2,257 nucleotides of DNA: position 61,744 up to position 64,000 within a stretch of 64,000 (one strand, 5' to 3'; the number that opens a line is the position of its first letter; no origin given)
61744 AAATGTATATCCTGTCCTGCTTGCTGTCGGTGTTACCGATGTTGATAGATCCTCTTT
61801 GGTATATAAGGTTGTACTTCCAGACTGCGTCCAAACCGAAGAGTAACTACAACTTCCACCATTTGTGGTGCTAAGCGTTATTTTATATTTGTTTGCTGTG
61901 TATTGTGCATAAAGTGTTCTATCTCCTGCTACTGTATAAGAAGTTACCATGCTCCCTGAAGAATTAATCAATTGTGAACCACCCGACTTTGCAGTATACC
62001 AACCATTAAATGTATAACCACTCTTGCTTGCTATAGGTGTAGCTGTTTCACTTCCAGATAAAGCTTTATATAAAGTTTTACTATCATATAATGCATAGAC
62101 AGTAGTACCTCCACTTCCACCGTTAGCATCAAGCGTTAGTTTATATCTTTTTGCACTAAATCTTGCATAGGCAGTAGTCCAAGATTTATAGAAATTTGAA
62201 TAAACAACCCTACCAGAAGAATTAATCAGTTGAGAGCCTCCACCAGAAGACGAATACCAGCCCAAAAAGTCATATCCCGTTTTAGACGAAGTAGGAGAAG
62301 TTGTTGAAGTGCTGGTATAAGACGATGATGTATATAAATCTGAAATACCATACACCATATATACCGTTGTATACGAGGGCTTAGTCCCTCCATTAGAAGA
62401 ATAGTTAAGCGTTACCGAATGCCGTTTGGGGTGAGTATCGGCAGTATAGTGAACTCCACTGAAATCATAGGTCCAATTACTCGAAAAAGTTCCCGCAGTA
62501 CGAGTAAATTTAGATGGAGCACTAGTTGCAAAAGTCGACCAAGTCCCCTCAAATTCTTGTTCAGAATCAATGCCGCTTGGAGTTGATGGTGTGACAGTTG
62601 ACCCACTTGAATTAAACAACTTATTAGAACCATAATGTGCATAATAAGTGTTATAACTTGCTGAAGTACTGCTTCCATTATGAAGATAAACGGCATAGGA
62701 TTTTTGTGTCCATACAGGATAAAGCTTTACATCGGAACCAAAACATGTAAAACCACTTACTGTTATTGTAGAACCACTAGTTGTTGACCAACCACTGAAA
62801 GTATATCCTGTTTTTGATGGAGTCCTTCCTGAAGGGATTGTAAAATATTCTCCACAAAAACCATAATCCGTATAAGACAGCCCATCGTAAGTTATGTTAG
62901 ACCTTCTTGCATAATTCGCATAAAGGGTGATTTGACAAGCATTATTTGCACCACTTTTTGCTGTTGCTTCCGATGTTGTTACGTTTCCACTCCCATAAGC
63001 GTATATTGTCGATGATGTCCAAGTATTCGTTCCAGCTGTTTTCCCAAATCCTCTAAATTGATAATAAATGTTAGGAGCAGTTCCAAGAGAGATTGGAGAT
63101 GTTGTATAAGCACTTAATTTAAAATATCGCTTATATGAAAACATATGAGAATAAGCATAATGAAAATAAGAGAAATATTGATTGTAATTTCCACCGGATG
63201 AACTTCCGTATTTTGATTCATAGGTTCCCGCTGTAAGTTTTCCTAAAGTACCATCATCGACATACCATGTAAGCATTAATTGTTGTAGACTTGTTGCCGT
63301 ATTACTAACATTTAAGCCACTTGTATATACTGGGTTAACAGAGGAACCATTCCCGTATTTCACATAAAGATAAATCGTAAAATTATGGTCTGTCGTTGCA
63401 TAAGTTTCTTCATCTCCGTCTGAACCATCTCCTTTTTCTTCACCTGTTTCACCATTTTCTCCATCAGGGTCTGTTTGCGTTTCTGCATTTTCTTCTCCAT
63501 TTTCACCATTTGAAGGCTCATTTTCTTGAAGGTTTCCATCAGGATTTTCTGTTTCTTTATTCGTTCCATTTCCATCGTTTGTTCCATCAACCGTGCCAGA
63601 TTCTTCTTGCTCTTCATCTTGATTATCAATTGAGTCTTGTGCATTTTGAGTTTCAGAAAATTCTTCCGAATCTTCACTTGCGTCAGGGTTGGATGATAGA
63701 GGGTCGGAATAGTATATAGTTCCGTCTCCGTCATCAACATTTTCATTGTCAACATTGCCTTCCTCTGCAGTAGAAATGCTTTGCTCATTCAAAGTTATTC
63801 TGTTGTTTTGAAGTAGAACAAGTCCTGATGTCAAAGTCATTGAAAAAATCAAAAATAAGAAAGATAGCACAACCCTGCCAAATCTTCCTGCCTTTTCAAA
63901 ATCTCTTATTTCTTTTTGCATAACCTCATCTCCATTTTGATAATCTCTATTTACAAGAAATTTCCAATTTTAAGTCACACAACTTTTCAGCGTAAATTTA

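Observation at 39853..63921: Uninterrupted 24,069-nt gene encoding an 8,022-aa repeat-built surface protein (38% of the window)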

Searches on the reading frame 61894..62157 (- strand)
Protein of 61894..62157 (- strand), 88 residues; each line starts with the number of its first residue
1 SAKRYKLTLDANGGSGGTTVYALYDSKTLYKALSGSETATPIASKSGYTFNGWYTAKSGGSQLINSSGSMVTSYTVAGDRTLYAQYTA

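Call 78: search_solved_structures(query=A4, max_evalue=1, show_alignments=1)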
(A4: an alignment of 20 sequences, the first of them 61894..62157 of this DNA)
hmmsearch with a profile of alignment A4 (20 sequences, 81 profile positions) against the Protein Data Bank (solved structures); distinct sequences matched with E-value up to 1: 9.
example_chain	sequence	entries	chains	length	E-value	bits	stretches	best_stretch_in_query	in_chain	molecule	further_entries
2y5p_A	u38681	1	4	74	5.9e-08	36.4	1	18-81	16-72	INTERNALIN B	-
2y5q_A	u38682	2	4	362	1.2e-06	32.2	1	19-81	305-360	INTERNALIN B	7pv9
9qr5_A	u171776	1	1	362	1.3e-06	32.1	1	3-81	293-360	Internalin B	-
7nms_A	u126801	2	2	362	1.4e-06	32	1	20-81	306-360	Internalin B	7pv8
1m9s_A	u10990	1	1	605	1.6e-06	31.8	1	19-81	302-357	Internalin B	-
9qr4_A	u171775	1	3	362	1.9e-06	31.6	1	23-81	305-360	Internalin B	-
10qf_A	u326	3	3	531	0.00018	25.3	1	2-80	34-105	exo-alpha-sialidase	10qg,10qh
10qi_A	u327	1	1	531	0.00018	25.2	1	2-80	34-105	exo-alpha-sialidase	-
6mkb_A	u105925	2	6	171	0.71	13.7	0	15-48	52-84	Tumor necrosis factor ligand superfamily member 9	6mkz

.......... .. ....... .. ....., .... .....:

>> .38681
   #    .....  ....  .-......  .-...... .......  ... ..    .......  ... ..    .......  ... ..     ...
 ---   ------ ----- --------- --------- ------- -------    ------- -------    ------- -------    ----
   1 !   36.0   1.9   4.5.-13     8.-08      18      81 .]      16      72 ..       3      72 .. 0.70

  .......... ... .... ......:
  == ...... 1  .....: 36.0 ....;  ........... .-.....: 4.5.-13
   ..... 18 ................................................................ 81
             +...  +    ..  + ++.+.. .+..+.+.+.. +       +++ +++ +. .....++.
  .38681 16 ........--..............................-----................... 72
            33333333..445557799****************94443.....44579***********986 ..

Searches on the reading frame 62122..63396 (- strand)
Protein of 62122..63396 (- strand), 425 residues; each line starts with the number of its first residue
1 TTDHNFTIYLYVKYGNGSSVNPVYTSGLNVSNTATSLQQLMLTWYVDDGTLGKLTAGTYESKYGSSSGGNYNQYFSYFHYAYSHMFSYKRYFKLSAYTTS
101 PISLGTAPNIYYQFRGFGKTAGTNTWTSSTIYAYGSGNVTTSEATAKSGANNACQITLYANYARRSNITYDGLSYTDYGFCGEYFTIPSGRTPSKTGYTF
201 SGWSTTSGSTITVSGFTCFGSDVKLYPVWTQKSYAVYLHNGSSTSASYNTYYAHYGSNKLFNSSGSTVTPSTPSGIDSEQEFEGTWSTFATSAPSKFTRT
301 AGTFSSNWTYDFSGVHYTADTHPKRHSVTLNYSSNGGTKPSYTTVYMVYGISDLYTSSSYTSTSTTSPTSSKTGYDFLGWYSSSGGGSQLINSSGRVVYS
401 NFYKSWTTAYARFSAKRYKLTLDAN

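Call 76: find_homologous_proteins(query=window:62122-63396:-, max_evalue=0.00001)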
Query window:62122-63396:- (425 aa): 19 proteins with E <= 0.00001 among 8000 candidates.
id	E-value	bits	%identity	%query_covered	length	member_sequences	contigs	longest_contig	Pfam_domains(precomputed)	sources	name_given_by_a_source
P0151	9.9e-13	66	26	52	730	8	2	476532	PF09479.17,PF18998.7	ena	-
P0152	1.1e-10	59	26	49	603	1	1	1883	PF09479.17,PF18998.7,PF17936.8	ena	-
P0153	3.0e-9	55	29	56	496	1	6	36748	PF09479.17,PF18998.7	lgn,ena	-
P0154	4.2e-9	54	27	62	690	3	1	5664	PF09479.17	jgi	-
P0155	9.8e-9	53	26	53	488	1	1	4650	PF09479.17,PF18655.8,PF18998.7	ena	-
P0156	1.3e-8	52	28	52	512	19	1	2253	PF09479.17,PF18998.7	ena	-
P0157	2.1e-8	52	45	14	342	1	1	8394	PF09479.17,PF18998.7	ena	-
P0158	4.5e-8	51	32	46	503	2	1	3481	PF09479.17,PF18998.7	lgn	-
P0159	5.9e-8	50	31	55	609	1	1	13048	PF09479.17,PF18998.7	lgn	-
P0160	2.0e-7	49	27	45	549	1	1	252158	PF09479.17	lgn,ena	-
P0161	4.4e-7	47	29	24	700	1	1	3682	PF09479.17,PF00404.25,PF18998.7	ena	-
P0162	1.0e-6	46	24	48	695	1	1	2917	PF12844.14,PF09479.17,PF01381.29,PF18998.7,PF13560.13,PF13443.13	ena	-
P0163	1.1e-6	46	30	56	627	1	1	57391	PF09479.17,PF18998.7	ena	-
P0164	1.1e-6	46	24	55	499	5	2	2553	PF09479.17,PF18998.7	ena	-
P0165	1.3e-6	46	27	54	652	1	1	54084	PF09479.17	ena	-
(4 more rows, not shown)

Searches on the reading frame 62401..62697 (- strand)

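Call 69: search_protein_families(library=pfam, proteins=[window:62401-62697:-], max_evalue=1)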
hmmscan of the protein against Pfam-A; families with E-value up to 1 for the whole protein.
seq(99 aa): 1 family
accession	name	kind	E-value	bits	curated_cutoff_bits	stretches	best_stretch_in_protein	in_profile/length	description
PF20509.3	DUF6735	-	0.13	12.5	27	1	13-50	14-49/204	Family of unknown function (DUF6735)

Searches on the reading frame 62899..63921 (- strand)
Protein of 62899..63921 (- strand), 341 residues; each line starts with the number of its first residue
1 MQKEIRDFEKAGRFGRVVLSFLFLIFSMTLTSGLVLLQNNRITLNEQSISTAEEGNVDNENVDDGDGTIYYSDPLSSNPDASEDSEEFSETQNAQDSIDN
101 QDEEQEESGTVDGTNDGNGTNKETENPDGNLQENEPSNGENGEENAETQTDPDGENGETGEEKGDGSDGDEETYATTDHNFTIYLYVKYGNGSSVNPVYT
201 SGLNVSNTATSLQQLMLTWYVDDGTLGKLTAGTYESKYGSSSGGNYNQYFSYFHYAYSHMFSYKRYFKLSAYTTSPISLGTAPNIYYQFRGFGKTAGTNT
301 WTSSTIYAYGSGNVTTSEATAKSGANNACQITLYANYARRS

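Call 12: search_protein_families(library=pfam, proteins=[window:62899-63921:-], max_evalue=10)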
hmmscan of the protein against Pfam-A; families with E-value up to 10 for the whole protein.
seq(341 aa): 2 families
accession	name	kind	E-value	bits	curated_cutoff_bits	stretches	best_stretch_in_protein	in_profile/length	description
PF15250.11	Raftlin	-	0.79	8.7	29.4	1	84-156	174-251/459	Raftlin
PF01080.22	Presenilin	-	0.94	8.6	34.3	1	72-163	218-309/408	Presenilin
